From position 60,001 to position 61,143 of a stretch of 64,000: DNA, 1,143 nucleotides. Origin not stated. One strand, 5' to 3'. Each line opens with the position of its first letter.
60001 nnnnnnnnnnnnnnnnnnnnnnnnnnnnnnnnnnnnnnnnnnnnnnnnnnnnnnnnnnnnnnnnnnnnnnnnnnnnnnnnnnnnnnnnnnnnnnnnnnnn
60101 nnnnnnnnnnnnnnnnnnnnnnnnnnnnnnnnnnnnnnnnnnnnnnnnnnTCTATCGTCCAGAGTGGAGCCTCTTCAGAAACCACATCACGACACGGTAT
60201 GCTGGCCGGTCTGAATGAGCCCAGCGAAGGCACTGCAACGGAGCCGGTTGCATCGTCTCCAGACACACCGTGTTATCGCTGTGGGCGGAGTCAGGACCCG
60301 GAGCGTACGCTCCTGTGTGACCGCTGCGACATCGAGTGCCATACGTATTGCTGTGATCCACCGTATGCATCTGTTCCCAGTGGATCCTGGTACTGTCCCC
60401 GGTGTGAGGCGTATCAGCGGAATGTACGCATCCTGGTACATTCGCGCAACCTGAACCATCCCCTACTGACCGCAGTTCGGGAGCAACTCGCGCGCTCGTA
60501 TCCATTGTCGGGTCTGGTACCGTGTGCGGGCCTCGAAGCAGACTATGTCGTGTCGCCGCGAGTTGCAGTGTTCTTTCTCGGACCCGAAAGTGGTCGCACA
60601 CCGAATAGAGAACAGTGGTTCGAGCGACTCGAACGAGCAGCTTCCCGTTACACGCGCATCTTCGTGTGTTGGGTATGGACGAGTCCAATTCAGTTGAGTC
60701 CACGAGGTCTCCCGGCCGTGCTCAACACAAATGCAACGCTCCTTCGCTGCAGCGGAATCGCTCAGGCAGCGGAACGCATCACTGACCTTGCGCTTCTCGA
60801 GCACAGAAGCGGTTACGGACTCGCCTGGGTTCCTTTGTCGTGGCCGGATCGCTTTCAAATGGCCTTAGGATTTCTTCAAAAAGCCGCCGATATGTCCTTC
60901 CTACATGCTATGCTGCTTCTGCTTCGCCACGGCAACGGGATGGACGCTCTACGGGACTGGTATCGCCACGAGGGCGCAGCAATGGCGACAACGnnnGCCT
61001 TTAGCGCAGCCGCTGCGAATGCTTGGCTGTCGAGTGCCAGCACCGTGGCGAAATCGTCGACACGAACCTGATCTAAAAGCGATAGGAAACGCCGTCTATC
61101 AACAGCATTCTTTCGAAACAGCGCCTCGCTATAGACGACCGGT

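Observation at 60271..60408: PHD finger inserted between the helicase core and the ERCC4-like domain of a FANCM orthologue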

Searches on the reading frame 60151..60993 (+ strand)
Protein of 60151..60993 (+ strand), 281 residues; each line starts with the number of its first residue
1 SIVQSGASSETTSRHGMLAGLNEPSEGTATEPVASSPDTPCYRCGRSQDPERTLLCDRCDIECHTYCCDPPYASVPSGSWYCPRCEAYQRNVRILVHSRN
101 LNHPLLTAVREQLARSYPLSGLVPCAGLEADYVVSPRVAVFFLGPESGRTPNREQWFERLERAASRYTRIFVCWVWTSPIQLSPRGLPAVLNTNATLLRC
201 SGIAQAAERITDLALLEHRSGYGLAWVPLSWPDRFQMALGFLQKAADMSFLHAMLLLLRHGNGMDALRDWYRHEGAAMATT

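Call 6: search_protein_families(library=pfam, proteins=[window:60151-60993:+], max_evalue=10)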
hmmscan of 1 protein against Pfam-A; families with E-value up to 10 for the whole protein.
window:60151-60993:+ (281 aa): 3 families
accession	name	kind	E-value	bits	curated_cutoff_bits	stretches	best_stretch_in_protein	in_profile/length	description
PF00628.35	PHD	-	3.1e-08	34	24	1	41-85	1-47/47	PHD-finger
PF04981.18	NMD3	-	0.023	14.7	24.9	1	41-94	1-50/243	NMD3 family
PF13831.12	PHD_2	-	1.6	8.7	28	1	54-86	5-36/36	PHD-finger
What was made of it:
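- On ERCC4 nuclease (PF02732; XPF/MUS81/Hef): No hit at E <= 10 on the C-terminal 281 aa (call 6).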

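Call 28: search_protein_representatives(alignment_id=A2)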
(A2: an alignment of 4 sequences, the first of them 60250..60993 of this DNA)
Query: 4 sequences, 246 profile positions. Proteins with E-value up to 0.001 (for the whole library): 7618; up to 1e-10: 716; up to 1e-30: 8. The best 150 are listed.
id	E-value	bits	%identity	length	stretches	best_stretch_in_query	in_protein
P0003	8.7e-128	441.4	-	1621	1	1-246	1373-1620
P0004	2.0e-106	371.5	-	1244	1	1-233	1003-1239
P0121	3.8e-38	147.9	-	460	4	6-57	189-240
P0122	1.9e-36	142.3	-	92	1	156-245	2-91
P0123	3.1e-36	141.6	-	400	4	6-58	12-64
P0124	1.8e-33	132.6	-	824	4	7-60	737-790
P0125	4.9e-32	127.8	-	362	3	4-55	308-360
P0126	1.9e-31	125.9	-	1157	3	3-69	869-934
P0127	1.1e-29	120.2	-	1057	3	6-55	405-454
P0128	1.4e-28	116.5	-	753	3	3-56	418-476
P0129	1.9e-28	116.1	-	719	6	2-56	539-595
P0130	2.4e-28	115.8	-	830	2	5-57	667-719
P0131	3.6e-28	115.2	-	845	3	5-70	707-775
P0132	4.3e-28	114.9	-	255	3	5-55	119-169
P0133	6.6e-28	114.3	-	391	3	3-58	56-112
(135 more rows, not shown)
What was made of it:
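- Tried and rejected: Exhaustive profile search with PHD plus ERCC4-like (A2, call 28).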

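Call 41: predict_structure(alignment_id=A3)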
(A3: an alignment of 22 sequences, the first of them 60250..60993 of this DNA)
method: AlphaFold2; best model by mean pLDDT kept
length: 248 residues; sequences in the alignment: 22
mean_pLDDT: 81.1   pTM: 0.76
mean pLDDT of the five models: 81.1, 80.2, 79.9, 79.9, 77.6
residues with pLDDT >= 90: 98; 70-90: 85; 50-70: 54; < 50: 11
segments of 3 or more residues with pLDDT < 50: 1-3, 37-41
pLDDT, mean of each block of 10 residues (from residue 1): 57 63 71 53 66 83 95 96 93 94 94 69 89 92 75 59 92 97 90 88 91 88 86 87 54
secondary structure, 60 per line:
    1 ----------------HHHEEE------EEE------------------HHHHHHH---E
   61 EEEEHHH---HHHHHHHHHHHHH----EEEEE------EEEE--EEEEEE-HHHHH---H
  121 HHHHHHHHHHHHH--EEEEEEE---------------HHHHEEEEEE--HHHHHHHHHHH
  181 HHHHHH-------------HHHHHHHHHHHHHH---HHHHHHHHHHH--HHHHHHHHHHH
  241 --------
elements in order: E20-22 E29-31 H50-56 E60-64 H71-83 E88-92 E99-102 E105-110 H112-116 H120-133 E136-142 H158-161 E162-167 H170-186 H200-213 H217-227 H230-240
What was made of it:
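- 60427..60807 (+): ERCC4-like pseudo-nuclease domain with its catalytic residues replaced: VDSRE to VHSRN, ERK to FFL, IVEKD to VCWVW. AF2 block pLDDT is 83-97 in most of this part, with two dips (69, 59) (call 41).
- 60847..60969 (+): Three C-terminal helices that align with the first helix-hairpin-helix of FANCM. The second hairpin of the (HhH)2 is missing. AF2 helices 200-213, 217-227 and 230-240 (call 41).
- On PHD finger (PF00628): The model pLDDT is only 53-71 here (call 41).
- AF2 confidence for the PHD part is only 53-71 pLDDT, because the alignment is shallow and no zinc is modelled (call 41).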

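Call 43: fold_search(model_id=the predicted structure, library=pdb)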
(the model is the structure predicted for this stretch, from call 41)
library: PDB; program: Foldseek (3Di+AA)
matches with E <= 10: 1089; with E <= 0.001: 34
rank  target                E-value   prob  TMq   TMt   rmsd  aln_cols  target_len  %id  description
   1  9hjo_C                2.6e-09  1.00  0.56  0.66   5.2       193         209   19  FANCM-FAAP24-dsDNA complex (released 2025-06-11)
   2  9hjo_A                4.3e-09  1.00  0.54  0.63   4.0       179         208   20  FANCM-FAAP24-dsDNA complex (released 2025-06-11)
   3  4bxo_A                2.0e-08  1.00  0.51  0.61   3.8       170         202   20  Architecture and DNA recognition elements of the Fanconi anemia FANCM- FAAP24 complex (released 2013-08-28)
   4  4m6w_A                2.7e-08  1.00  0.50  0.60   6.4       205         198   18  Crystal structure of the C-terminal segment of FANCM in complex with FAAP24 (released 2013-10-02)
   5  2bgw_B                7.9e-08  1.00  0.41  0.50  17.3       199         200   20  XPF from Aeropyrum pernix, complex with DNA (released 2005-02-23)
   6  2bhn_B                8.4e-08  1.00  0.41  0.50  16.7       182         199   21  XPF from Aeropyrum pernix (released 2005-02-23)
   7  2bgw_A                9.0e-08  1.00  0.50  0.55   6.0       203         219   20  XPF from Aeropyrum pernix, complex with DNA (released 2005-02-23)
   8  2bhn_A                1.3e-07  1.00  0.43  0.49  11.8       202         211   21  XPF from Aeropyrum pernix (released 2005-02-23)
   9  1j24                  5.0e-07  1.00  0.41  0.72   3.6       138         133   20  Crystal structure of archaeal XPF/Mus81 homolog, Hef from Pyrococcus furiosus, nuclease domain, Ca cocrystal (released 2003-04-22)
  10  1j22                  5.6e-07  1.00  0.40  0.71   4.0       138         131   17  Crystal structure of archaeal XPF/Mus81 homolog, Hef from Pyrococcus furiosus, nuclease domain, selenomet derivative (released 2003-04-22)
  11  2bhn_C                7.3e-07  1.00  0.40  0.51  16.8       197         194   19  XPF from Aeropyrum pernix (released 2005-02-23)
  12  9hjo_D                1.9e-06  1.00  0.38  0.47  20.1       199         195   16  FANCM-FAAP24-dsDNA complex (released 2025-06-11)
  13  4bxo_B                2.0e-06  1.00  0.38  0.47  19.7       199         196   16  Architecture and DNA recognition elements of the Fanconi anemia FANCM- FAAP24 complex (released 2013-08-28)
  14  9hjo_B                2.6e-06  1.00  0.37  0.46  20.1       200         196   16  FANCM-FAAP24-dsDNA complex (released 2025-06-11)
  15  4m6w_B                2.9e-06  1.00  0.38  0.48  19.2       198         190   16  Crystal structure of the C-terminal segment of FANCM in complex with FAAP24 (released 2013-10-02)
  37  3zvz                  2.7e-03  1.00  0.18  0.67   2.2        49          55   53  PHD finger of human UHRF1 (released 2011-11-30)
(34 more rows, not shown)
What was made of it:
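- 60271..60405 (+): PHD finger, C4HC3, ORF aa 1542-1586 (aa 1530-1574 of the ATG-start protein). Foldseek hit to 3zvz, 53% identity, rmsd 2.2 A (call 43).
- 60427..60807 (+): Foldseek hits FANCM at E 2.6e-9 (call 43).
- On FANCM/Mph1/Hef helicase family: Foldseek: FANCM-FAAP24 2.6e-9 (call 43).
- On PHD finger (PF00628): The AF2 model region superposes on UHRF1 PHD 3zvz (rmsd 2.2 A, 49 columns) and on BAZ2A/B (call 43).
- Identity to UHRF1 PHD is 53% (call 43).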

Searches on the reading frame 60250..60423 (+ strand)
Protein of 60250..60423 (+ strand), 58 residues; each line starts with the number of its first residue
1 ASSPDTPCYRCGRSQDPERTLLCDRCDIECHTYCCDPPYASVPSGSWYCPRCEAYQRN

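Call 21: search_solved_structures(query=window:60250-60423:+, max_evalue=0.01, show_alignments=3)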
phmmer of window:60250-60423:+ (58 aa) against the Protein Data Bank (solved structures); distinct sequences matched with E-value up to 0.01: 71 (the best 60 are shown).
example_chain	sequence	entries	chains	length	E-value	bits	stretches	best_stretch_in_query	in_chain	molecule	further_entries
3zvz_B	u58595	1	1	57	1.1e-14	57.5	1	7-53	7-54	E3 UBIQUITIN-PROTEIN LIGASE UHRF1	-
6iiw_A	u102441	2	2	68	2.9e-14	56.1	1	7-53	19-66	E3 ubiquitin-protein ligase UHRF1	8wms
2lgg_A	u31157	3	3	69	3e-14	56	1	7-53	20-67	E3 ubiquitin-protein ligase UHRF1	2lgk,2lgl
3zvy_A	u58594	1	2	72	3.2e-14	55.9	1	7-53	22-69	E3 UBIQUITIN-PROTEIN LIGASE UHRF1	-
3asl_A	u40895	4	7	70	3.2e-14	55.9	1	7-53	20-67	E3 ubiquitin-protein ligase UHRF1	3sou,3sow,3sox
8xv6_A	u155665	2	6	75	4.3e-14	55.5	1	7-53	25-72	E3 ubiquitin-protein ligase UHRF1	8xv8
3shb_A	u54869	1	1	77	5e-14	55.3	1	7-53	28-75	E3 ubiquitin-protein ligase UHRF1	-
3t6r_A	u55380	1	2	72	5.2e-14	55.3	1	7-52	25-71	E3 ubiquitin-protein ligase UHRF1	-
3ask_A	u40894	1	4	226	1.5e-13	53.9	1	7-53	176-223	E3 ubiquitin-protein ligase UHRF1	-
8xv4_A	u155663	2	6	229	1.5e-13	53.8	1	7-53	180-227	E3 ubiquitin-protein ligase UHRF1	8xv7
2mny_A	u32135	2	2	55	3.2e-13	52.8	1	8-54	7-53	Lysine-specific demethylase 5B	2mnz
5vab_A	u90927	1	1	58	3.5e-13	52.6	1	6-55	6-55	ATXR5 PHD domain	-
4gy5_A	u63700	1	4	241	4.8e-13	52.2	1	7-53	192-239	E3 ubiquitin-protein ligase UHRF1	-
7klo_A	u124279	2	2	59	6.1e-13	51.9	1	8-54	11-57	Lysine-specific demethylase 5A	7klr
2miq_A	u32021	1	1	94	1.2e-12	50.9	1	8-54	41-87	Lysine-specific demethylase lid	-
9yl3_K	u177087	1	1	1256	1.4e-11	47.6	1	8-54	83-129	[histone H3]-lysine(4) N-methyltransferase,Histone-lysine N-methyltransferase 2D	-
9yle_K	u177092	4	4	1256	1.4e-11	47.6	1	8-54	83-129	[histone H3]-lysine(4) N-methyltransferase,Histone-lysine N-methyltransferase 2D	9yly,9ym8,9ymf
2l43_A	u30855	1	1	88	1.8e-05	28.3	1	5-53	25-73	Histone H3.3,LINKER,Bromodomain-containing protein 1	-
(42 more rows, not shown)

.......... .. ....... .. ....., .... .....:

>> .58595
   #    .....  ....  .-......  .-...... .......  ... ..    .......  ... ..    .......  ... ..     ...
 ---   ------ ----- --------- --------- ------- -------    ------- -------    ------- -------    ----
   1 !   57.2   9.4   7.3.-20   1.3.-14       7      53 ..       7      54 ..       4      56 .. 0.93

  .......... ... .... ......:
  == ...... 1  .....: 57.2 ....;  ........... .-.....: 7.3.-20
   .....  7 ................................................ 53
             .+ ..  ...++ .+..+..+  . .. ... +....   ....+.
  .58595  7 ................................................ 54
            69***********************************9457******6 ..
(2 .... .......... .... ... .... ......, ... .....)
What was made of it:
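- Closest known: UHRF1 PHD finger, and the wider class of unmodified-H3-tail PHD readers. Same: 53% identity over 49 aligned columns with rmsd 2.2 A (call 43), and E 1.1e-14 (call 21).
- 60271..60405 (+): UHRF1 PHD at E 1.1e-14 (call 21).
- Closest known: Other DNA translocases that carry PHD-type readers. Same: CHD4 PHDs appear among the sequence hits (call 21).
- Closest solved PHDs: UHRF1 (E 1e-14), KDM5B PHD1, ATXR5, KDM5A PHD1, BAZ2A/B, KMT2D, DPF3, CHD4, BHC80 and AIRE (call 21). By my own numbering of the HMMER alignment, the window keeps C-D-R-C-D, V-P-S and Q-D-P at the aligned positions (call 21). The closest solved relative is UHRF1 PHD (call 21). The whole class of nearest PHDs (KDM5, BAZ2, ATXR5, DPF3, CHD4, BHC80, AIRE; call 21) has H3 as its primary ligand.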
